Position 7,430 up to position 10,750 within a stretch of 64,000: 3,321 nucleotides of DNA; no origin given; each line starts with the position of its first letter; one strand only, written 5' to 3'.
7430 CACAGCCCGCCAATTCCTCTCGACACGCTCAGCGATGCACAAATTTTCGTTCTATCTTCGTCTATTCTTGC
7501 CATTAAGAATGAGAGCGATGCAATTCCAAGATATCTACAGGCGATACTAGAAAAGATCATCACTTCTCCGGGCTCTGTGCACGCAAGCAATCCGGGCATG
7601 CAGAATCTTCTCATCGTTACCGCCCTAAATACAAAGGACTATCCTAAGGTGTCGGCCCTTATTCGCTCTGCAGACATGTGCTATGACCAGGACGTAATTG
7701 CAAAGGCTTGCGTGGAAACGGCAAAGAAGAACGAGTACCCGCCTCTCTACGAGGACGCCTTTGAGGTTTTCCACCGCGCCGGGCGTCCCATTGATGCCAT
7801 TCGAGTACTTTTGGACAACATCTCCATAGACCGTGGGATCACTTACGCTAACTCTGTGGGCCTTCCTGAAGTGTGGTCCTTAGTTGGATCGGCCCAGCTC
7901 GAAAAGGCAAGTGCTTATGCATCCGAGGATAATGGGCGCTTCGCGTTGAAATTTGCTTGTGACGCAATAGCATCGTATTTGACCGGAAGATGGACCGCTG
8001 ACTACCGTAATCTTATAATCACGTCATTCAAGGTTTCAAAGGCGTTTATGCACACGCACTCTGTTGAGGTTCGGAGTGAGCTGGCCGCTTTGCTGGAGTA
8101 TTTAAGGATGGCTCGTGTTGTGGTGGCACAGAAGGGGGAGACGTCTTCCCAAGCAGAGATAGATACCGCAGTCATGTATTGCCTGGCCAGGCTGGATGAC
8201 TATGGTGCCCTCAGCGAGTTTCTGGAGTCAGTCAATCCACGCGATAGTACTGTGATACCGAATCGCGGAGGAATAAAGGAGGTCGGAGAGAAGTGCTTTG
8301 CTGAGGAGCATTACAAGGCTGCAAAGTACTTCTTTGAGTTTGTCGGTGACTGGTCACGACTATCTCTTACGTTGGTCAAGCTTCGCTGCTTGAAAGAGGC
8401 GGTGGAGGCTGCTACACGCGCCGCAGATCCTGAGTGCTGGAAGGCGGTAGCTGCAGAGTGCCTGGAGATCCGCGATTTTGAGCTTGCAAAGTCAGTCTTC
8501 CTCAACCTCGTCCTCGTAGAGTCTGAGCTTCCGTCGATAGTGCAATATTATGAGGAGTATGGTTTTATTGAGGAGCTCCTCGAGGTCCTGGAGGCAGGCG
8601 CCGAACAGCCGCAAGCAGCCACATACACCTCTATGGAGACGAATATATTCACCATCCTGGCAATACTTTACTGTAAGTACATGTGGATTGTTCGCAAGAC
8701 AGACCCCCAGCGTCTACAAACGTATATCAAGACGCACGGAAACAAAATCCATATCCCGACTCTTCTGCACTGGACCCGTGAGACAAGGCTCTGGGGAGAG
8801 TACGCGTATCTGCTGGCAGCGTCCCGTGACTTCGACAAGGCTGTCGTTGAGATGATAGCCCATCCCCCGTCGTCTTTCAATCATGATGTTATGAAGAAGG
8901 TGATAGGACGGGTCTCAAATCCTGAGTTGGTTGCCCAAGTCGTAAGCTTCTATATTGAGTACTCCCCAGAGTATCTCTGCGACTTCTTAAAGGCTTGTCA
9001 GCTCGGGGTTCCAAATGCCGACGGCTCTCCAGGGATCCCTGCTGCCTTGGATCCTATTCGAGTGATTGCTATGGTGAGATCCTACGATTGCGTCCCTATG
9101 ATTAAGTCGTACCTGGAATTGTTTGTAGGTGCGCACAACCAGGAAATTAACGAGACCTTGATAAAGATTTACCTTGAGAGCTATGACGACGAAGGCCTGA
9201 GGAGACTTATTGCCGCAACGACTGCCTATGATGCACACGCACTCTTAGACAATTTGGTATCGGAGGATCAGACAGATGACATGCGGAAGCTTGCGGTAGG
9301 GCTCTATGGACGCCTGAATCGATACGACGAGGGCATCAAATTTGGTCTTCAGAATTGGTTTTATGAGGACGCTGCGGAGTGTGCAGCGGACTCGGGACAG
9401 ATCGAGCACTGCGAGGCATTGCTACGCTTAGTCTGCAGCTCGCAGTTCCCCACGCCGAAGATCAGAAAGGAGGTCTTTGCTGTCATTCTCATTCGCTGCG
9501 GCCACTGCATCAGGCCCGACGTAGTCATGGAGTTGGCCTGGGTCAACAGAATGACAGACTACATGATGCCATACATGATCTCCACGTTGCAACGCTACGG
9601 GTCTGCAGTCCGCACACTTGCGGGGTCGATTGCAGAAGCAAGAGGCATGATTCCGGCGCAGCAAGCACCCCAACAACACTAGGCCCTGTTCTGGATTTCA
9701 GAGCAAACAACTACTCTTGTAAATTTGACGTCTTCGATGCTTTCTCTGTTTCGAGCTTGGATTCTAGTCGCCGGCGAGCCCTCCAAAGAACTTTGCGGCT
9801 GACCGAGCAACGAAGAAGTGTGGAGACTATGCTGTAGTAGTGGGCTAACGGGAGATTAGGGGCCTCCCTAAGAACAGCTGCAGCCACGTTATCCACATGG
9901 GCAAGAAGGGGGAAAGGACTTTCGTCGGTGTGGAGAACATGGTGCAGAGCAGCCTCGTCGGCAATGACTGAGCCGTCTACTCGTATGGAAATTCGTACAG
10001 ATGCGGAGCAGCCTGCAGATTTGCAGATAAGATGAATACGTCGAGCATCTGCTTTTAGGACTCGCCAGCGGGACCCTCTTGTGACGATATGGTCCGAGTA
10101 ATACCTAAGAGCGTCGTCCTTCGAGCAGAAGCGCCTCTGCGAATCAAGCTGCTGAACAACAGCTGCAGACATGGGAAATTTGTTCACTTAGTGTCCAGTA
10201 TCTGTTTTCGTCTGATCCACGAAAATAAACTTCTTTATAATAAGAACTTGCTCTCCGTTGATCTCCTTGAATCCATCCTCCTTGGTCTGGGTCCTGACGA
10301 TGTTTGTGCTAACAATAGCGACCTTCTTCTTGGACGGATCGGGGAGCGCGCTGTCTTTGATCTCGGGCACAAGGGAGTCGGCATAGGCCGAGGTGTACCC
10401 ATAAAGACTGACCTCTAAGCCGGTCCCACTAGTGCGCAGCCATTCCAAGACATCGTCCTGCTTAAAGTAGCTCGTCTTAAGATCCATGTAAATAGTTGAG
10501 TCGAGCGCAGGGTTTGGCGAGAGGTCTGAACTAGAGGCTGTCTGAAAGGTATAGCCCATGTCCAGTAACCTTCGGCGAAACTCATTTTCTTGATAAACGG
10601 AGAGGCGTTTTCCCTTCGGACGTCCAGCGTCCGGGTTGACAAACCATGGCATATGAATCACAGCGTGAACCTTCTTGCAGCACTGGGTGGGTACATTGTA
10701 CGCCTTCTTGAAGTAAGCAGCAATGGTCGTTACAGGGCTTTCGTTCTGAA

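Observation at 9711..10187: Unannotated-looking WRKY/FAR1/GCM1-type zinc-finger ORF sitting in frame directly behind the kinesin-3 stop codon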

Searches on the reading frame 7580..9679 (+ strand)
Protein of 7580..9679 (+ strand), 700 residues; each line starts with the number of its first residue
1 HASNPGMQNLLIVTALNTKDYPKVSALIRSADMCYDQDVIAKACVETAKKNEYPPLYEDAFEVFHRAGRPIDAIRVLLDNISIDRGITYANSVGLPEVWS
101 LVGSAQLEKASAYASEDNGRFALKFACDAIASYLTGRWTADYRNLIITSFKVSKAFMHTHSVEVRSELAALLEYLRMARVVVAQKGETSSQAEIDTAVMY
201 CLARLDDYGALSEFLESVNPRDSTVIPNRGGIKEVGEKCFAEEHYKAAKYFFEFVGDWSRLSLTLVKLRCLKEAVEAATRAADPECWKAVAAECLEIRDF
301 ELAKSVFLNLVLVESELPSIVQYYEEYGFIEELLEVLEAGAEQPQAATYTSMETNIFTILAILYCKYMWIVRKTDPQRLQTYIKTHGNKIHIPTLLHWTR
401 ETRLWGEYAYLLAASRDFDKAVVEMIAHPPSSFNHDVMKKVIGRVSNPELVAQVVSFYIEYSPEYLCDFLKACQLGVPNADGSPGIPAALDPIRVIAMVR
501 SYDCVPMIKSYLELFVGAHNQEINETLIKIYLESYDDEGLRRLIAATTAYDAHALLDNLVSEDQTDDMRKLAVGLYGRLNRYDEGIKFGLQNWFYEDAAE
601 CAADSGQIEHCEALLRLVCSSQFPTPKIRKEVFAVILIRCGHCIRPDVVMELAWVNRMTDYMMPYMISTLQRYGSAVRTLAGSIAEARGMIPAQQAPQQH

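Call 58: find_homologous_proteins(query=window:7580-9679:+, max_evalue=1e-10)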
Query window:7580-9679:+ (700 aa): 1 proteins with E <= 1e-10 among 8000 candidates.
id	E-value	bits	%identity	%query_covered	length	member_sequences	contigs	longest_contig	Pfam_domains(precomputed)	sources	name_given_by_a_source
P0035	9.2e-18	82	31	43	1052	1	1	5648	PF13838.13,PF09268.17,PF00637.27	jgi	-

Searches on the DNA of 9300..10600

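Call 77: search_rna_families(source=window, start=9300, end=10600, threshold=evalue, max_evalue=1)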
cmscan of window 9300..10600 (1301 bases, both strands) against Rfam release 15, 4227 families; matches with E-value up to 1: 0.
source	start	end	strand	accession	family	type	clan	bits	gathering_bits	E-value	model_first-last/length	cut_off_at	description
